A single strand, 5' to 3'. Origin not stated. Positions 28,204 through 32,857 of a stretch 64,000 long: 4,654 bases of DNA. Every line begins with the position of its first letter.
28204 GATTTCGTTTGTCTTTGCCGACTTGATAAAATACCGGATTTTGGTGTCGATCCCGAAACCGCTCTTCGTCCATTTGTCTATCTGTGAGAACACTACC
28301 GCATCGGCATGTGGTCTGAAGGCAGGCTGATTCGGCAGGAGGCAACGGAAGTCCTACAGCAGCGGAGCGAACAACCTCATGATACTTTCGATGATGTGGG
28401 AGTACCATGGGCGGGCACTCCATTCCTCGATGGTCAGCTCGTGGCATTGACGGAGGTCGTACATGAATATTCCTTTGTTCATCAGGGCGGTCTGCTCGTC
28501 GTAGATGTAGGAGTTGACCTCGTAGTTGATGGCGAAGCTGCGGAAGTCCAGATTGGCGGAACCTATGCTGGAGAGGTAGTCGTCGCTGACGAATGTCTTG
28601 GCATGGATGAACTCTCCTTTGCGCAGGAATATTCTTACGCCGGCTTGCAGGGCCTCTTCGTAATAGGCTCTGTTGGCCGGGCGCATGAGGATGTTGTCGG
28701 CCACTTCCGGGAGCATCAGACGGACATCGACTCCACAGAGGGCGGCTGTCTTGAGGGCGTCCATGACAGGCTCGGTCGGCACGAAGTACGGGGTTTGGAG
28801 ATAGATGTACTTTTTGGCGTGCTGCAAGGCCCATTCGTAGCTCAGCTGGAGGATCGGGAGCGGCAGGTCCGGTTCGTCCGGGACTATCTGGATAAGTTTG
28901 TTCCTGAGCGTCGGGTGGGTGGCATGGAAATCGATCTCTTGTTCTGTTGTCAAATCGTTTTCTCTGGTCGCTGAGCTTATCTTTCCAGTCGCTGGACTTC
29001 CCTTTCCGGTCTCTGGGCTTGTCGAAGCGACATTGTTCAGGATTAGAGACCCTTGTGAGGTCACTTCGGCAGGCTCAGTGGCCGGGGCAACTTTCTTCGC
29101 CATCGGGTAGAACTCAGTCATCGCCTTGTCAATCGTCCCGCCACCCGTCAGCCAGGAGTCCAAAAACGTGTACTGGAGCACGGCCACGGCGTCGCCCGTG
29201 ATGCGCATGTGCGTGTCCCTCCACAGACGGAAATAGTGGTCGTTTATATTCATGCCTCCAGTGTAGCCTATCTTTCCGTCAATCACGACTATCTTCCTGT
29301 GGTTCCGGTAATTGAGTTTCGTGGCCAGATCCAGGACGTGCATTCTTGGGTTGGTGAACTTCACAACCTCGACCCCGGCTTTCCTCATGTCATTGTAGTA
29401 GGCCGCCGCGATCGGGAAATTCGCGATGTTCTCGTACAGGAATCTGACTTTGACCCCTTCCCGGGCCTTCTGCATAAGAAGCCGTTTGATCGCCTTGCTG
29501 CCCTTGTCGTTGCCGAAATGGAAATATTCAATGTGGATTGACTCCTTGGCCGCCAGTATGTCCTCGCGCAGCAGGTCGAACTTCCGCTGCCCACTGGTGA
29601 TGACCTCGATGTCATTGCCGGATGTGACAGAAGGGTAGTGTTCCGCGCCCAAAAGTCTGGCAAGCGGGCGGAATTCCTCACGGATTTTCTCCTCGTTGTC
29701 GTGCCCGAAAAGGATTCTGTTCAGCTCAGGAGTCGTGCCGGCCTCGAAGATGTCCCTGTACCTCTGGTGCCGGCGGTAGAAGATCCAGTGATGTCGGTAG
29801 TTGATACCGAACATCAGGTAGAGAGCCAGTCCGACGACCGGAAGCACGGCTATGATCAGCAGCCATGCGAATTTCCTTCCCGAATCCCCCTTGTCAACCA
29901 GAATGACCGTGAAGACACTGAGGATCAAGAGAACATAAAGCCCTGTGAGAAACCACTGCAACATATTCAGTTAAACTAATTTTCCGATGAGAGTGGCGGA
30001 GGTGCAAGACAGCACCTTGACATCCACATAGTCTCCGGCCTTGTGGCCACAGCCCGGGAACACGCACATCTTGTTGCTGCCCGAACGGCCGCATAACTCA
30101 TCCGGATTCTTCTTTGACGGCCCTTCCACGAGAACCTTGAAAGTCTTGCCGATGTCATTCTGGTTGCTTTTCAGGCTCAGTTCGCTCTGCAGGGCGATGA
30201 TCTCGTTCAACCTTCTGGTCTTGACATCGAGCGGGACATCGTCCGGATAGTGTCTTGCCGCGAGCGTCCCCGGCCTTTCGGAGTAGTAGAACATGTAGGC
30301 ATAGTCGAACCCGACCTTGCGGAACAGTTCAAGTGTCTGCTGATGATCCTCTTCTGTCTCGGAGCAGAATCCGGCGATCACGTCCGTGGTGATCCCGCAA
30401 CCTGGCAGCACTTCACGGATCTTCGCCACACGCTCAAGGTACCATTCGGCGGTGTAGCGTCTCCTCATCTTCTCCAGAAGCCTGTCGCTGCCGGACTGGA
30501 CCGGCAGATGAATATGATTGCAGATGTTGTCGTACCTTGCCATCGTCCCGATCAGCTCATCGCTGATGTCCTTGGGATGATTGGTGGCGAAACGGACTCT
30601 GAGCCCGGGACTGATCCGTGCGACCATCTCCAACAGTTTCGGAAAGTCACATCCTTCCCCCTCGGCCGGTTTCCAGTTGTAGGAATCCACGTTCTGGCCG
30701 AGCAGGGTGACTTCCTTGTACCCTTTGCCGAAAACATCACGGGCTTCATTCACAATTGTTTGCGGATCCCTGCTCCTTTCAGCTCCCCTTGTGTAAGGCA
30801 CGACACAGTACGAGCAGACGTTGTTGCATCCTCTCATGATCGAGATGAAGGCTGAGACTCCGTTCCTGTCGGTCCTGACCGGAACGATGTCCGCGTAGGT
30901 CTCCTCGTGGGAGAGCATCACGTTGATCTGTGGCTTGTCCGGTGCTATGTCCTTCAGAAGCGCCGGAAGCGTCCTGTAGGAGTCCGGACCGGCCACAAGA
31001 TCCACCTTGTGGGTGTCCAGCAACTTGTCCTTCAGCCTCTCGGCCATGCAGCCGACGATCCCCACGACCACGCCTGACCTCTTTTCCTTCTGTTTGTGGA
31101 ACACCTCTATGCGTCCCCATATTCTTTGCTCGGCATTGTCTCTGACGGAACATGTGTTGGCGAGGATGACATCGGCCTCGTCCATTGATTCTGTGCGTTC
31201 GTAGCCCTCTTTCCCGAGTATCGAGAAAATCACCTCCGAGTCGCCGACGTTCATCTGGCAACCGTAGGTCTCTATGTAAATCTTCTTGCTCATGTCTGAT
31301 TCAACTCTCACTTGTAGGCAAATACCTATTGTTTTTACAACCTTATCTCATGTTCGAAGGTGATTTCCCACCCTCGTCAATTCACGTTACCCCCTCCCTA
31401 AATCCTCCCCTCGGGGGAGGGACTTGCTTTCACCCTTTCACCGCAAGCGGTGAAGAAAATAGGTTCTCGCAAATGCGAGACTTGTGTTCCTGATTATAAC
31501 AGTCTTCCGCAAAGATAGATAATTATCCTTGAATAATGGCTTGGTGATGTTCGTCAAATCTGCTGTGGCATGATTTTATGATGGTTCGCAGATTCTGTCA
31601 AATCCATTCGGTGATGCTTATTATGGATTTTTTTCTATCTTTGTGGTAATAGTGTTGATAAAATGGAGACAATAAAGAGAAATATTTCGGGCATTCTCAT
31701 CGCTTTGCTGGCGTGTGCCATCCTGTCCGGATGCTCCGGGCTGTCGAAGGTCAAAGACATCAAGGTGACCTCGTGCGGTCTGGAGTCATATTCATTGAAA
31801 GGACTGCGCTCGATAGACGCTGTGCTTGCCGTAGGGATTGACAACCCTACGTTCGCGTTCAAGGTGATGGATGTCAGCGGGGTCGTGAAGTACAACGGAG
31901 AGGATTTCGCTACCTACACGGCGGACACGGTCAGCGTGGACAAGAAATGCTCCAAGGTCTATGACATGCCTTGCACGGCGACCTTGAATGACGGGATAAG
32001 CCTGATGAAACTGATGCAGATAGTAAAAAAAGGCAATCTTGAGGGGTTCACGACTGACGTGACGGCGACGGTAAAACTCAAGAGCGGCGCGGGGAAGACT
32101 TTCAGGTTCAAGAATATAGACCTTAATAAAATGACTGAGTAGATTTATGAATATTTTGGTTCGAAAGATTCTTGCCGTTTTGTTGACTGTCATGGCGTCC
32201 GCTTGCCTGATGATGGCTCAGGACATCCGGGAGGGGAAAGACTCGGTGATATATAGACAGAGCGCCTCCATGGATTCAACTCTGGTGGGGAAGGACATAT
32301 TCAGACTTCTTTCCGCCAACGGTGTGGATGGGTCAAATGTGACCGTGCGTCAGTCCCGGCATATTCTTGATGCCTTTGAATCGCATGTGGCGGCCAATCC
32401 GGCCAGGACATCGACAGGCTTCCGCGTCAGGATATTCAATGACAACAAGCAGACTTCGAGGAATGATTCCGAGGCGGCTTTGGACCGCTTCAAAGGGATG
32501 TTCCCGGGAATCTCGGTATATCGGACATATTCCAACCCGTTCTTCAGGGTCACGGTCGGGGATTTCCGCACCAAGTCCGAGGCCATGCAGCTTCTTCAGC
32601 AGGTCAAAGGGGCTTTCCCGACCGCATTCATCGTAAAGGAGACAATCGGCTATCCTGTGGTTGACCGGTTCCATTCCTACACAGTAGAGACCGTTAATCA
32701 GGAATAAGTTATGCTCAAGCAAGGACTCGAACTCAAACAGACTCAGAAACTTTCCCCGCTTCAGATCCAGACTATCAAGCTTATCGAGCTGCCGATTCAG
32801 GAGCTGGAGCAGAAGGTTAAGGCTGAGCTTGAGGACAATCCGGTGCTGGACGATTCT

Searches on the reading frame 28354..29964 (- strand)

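Call 56: search_protein_families(library=pfam, proteins=[window:28354-29964:-], max_evalue=0.0001)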
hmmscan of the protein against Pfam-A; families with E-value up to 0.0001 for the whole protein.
window:28354-29964:- (536 aa): 3 families
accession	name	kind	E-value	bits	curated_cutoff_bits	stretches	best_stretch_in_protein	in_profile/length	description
PF13091.12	PLDc_2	-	2.6e-41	141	27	2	379-493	4-121/132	PLD-like domain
PF00614.28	PLDc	-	3.1e-15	55.8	21.9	2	218-244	2-28/28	Phospholipase D Active site motif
PF13396.11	PLDc_N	-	3.3e-09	37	23.3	1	11-53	1-41/42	Phospholipase_D-nuclease N-terminal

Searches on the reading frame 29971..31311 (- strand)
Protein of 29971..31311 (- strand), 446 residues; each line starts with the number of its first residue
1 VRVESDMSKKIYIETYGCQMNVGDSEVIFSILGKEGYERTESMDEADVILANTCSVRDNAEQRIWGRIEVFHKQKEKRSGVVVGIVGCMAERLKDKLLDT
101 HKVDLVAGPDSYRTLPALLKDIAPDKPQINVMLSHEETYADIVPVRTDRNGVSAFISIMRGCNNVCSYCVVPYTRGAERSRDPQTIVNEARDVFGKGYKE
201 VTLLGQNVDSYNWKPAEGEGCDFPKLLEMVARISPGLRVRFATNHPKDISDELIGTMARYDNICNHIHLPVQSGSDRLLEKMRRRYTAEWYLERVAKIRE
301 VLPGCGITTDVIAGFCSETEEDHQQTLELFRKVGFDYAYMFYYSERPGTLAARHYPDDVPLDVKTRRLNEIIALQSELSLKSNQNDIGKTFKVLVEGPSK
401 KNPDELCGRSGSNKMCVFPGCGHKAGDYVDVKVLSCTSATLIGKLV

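Call 56: search_protein_families(library=pfam, proteins=[window:29971-31311:-], max_evalue=0.0001)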
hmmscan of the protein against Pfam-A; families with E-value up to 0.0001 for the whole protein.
window:29971-31311:- (446 aa): 3 families
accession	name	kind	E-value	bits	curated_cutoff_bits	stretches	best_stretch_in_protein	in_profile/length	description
PF00919.26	UPF0004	-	1.1e-29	102.8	27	1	10-108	1-98/98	Uncharacterized protein family UPF0004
PF04055.27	Radical_SAM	-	1.2e-28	100.9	29.5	1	156-329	1-165/166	Radical SAM superfamily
PF01938.26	TRAM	-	5e-10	39.5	21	1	387-446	4-61/61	TRAM domain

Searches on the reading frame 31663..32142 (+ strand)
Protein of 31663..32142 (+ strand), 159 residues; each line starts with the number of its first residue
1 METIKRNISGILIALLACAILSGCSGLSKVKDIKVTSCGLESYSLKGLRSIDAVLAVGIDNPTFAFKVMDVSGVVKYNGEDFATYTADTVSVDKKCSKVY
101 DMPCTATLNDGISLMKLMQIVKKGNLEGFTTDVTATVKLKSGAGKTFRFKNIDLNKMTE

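Call 56: search_protein_families(library=pfam, proteins=[window:31663-32142:+], max_evalue=0.0001)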
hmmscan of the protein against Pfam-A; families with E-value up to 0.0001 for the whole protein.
window:31663-32142:+ (159 aa): 1 family
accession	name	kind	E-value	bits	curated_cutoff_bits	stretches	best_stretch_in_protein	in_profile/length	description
PF03168.19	LEA_2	-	6.6e-05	23.7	25.4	1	59-148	4-91/98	Late embryogenesis abundant protein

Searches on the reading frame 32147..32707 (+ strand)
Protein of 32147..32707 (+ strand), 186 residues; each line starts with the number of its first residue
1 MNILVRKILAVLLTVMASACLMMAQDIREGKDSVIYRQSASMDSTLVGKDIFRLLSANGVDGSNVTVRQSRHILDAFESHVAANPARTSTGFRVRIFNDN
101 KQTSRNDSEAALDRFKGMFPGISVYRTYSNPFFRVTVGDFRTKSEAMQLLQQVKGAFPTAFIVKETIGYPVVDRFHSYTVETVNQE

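Call 56: search_protein_families(library=pfam, proteins=[window:32147-32707:+], max_evalue=0.0001)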
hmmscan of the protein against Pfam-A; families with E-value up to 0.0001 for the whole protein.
window:32147-32707:+ (186 aa): 1 family
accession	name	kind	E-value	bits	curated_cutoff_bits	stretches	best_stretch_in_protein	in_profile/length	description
PF05036.18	SPOR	-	2.6e-07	31.3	21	1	104-164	14-76/76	SPOR domain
